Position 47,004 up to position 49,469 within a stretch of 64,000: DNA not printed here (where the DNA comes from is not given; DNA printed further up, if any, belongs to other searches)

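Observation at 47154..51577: Tandem pair of giant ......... cysteine-rich repeat lipoproteins sharing an uncharacterised C-terminal domain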

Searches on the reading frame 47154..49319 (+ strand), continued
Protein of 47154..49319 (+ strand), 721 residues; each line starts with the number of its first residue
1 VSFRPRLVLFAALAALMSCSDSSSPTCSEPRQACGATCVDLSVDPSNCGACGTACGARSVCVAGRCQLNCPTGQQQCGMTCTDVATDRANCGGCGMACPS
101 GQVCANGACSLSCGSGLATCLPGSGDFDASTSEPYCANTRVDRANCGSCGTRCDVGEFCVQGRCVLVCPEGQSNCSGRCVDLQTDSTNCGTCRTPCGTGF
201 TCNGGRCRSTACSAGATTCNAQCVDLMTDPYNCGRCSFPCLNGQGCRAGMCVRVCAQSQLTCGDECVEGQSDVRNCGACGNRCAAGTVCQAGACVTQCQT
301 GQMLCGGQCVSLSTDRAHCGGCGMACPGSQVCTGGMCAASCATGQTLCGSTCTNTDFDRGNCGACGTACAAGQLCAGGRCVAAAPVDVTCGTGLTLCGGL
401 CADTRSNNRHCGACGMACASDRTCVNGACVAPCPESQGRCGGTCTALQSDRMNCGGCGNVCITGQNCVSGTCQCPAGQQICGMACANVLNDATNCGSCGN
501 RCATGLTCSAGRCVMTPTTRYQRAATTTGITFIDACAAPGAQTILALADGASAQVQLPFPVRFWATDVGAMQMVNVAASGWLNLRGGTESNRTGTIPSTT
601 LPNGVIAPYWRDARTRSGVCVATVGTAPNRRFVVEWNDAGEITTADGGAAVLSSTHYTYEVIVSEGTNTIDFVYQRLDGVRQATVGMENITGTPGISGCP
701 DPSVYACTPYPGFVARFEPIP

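Call 64: predict_structure(alignment_id=A2)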
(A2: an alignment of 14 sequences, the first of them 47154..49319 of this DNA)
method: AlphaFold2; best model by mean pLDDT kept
length: 721 residues; sequences in the alignment: 14
mean_pLDDT: 74.6   pTM: 0.36
mean pLDDT of the five models: 74.6, 74.0, 73.5, 71.9, 69.8
residues with pLDDT >= 90: 60; 70-90: 477; 50-70: 90; < 50: 94
segments of 3 or more residues with pLDDT < 50: 1-23, 126-131, 384-389, 442-467, 470-482, 516-518, 588-601, 646-648
pLDDT, mean of each block of 10 residues (from residue 1): 42 42 63 86 88 85 84 82 85 84 78 69 54 71 79 79 76 80 83 74 72 68 77 84 77 72 77 84 81 79 79 84 80 75 70 80 84 79 52 75 83 81 80 70 37 32 46 38 65 74 73 61 88 94 85 86 78 86 66 43 76 86 92 94 57 81 92 88 81 76 84 90 64
secondary structure, 60 per line:
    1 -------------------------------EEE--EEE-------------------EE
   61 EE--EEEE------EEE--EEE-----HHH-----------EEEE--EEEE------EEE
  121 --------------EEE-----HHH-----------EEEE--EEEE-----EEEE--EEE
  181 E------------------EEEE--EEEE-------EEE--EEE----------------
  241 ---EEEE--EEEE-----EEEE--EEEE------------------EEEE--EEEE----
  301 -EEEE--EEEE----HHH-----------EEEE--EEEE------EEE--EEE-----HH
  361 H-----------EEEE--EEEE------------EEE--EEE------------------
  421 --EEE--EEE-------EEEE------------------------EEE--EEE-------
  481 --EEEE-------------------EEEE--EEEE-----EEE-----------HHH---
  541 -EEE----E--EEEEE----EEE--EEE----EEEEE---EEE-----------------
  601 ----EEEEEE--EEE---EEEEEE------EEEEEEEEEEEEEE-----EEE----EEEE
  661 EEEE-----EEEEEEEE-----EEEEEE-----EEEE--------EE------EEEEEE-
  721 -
elements in order (helices of 4 or more, strands of 3 or more residues): E32-34 E37-39 E59-62 E65-68 E75-77 E80-82 E102-105 E108-111 E118-120 E135-137 E157-160 E163-166 E172-175 E178-181 E200-203 E206-209 E217-219 E222-224 E244-247 E250-253 E259-262 E265-268 E287-290 E293-296 E302-305 E308-311 E330-333 E336-339 E346-348 E351-353 E373-376 E379-382 E395-397 E400-402 E423-425 E428-430 E438-441 E466-468 E471-473 E483-486 E506-509 E512-515 E521-523 E542-544 E552-556 E561-563 E566-568 E573-577 E581-583 E605-610 E613-615 E619-624 E631-644 E650-652 E657-664 E670-677 E683-688 E694-697 E714-719

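Call 66: search_solved_structures(query=window:47154-49319:+, max_evalue=0.01, show_alignments=1)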
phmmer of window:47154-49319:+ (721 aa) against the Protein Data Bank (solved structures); distinct sequences matched with E-value up to 0.01: 0.

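Call 67: search_protein_families(library=padloc, proteins=[window:47154-49319:+], max_evalue=0.01)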
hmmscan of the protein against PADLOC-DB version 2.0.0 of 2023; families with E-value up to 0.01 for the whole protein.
window:47154-49319:+ (721 aa): 0 families

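Call 69: fold_search(model_id=the predicted structure, library=pdb)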
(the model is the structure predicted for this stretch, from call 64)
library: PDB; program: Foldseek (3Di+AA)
matches with E <= 10: 438; with E <= 0.001: 0
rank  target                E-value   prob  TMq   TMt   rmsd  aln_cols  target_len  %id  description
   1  8yrp_C                1.3e-01  0.03  0.06  0.05  19.1       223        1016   13  SARS-CoV-2 Delta Spike in complex with JM-1A (released 2024-06-05)
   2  9k7m_A                1.7e-01  0.03  0.06  0.11  19.6       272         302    9  Coprinopsis cinerea GH131 protein CcGH131B E161A in complex with cellobiose (released 2024-11-06)
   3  6f92_A                2.0e-01  0.04  0.08  0.08  16.0       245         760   10  Structure of the family GH92 alpha-mannosidase BT3965 from Bacteroides thetaiotaomicron in complex with Mannoimidazole (released 2018-05-02)
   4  9k7o_B                2.0e-01  0.03  0.06  0.11  19.0       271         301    8  Coprinopsis cinerea GH131 protein CcGH131B (released 2024-11-06)
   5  6f92_C                2.1e-01  0.04  0.08  0.08  16.2       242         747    9  Structure of the family GH92 alpha-mannosidase BT3965 from Bacteroides thetaiotaomicron in complex with Mannoimidazole (released 2018-05-02)
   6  6f91_G                2.1e-01  0.04  0.08  0.08  16.0       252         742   10  Structure of the family GH92 alpha-mannosidase BT3965 from Bacteroides thetaiotaomicron (released 2018-05-02)
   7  7e8f_A                2.5e-01  0.02  0.05  0.10  20.2       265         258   10  SARS-CoV-2 NTD in complex with N9 Fab (released 2021-06-09)
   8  8dlx_B                2.5e-01  0.01  0.05  0.04  19.1       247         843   11  Cryo-EM structure of SARS-CoV-2 Epsilon (B.1.429) spike protein in complex with VH ab6 (released 2022-08-31)
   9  9k7o_A                2.7e-01  0.03  0.06  0.11  19.4       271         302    9  Coprinopsis cinerea GH131 protein CcGH131B (released 2024-11-06)
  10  8dli_C                2.8e-01  0.02  0.05  0.04  20.8       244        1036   10  Cryo-EM structure of SARS-CoV-2 Alpha (B.1.1.7) spike protein (released 2022-08-31)
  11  7wwl_B                2.8e-01  0.01  0.05  0.04  19.6       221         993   12  S protein of Delta variant in complex with ZWD12 (released 2022-06-01)
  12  4iy8_A                3.2e-01  0.06  0.07  0.15  12.7       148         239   11  Bmlp3 - P21 crystal form (released 2013-04-24)
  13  6f91_A                3.2e-01  0.03  0.08  0.08  16.2       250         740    9  Structure of the family GH92 alpha-mannosidase BT3965 from Bacteroides thetaiotaomicron (released 2018-05-02)
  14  6xm0_C                3.2e-01  0.02  0.04  0.03  19.2       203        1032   10  Consensus structure of SARS-CoV-2 spike at pH 5.5 (released 2020-08-12)
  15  7e8c_A                3.2e-01  0.01  0.05  0.04  20.3       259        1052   10  SARS-CoV-2 S-6P in complex with 9 Fabs (released 2021-06-09)
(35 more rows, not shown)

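Call 74: find_encoding_contigs(protein=P0171, flank=7000, max_places=2)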
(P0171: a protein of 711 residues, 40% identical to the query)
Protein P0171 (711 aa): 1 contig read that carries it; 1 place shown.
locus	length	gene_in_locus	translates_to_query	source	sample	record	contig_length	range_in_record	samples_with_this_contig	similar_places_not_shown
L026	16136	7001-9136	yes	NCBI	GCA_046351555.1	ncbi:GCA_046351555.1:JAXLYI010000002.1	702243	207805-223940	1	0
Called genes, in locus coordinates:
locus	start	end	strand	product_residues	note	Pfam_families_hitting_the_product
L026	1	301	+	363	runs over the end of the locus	PF02412:TSP_3 (faint), PF00691:OmpA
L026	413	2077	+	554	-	-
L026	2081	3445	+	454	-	PF00501:AMP-binding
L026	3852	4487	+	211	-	PF05198:IF3_N, PF00707:IF3_C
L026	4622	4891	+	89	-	-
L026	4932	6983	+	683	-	PF04885:Stig1 (weak)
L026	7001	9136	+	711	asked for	PF04885:Stig1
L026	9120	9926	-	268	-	PF02626:CT_A_B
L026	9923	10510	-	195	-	PF02682:CT_C_D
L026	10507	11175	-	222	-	PF03746:LamB_YcsF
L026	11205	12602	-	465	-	PF00067:p450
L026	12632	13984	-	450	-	-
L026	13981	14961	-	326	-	PF13555:AAA_29 (weak), PF00005:ABC_tran, PF13304:AAA_21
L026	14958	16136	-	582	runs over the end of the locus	PF13557:Phenol_MetA_deg (weak), PF00691:OmpA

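Call 76: find_encoding_contigs(protein=P0166, flank=7000, max_places=2)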
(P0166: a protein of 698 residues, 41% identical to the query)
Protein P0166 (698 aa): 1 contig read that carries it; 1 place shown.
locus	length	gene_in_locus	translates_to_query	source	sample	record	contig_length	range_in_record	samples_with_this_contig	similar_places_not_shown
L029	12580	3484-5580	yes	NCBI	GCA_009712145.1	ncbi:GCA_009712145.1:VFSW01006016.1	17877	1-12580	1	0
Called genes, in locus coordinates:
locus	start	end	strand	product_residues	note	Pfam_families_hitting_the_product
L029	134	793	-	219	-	PF18936:DUF5684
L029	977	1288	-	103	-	-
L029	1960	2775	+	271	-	-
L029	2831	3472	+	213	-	-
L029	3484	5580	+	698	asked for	PF04885:Stig1 (weak)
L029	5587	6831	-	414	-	-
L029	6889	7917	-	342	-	-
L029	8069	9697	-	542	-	PF02310:B12-binding, PF04055:Radical_SAM, PF13282:DUF4070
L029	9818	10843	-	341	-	PF01384:PHO4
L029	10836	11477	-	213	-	PF01865:PhoU_div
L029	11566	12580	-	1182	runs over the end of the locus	PF00069:Pkinase, PF07714:PK_Tyr_Ser-Thr, PF23414:Beta-prop_EML_2, PF25174:Beta-prop_THOC3, PF25175:Beta-prop_WDR5, PF24807:WD40_CDC20-Fz, PF25047:Beta-prop_TEP1_2nd, PF25173:Beta-prop_WDR3_1st, +35 more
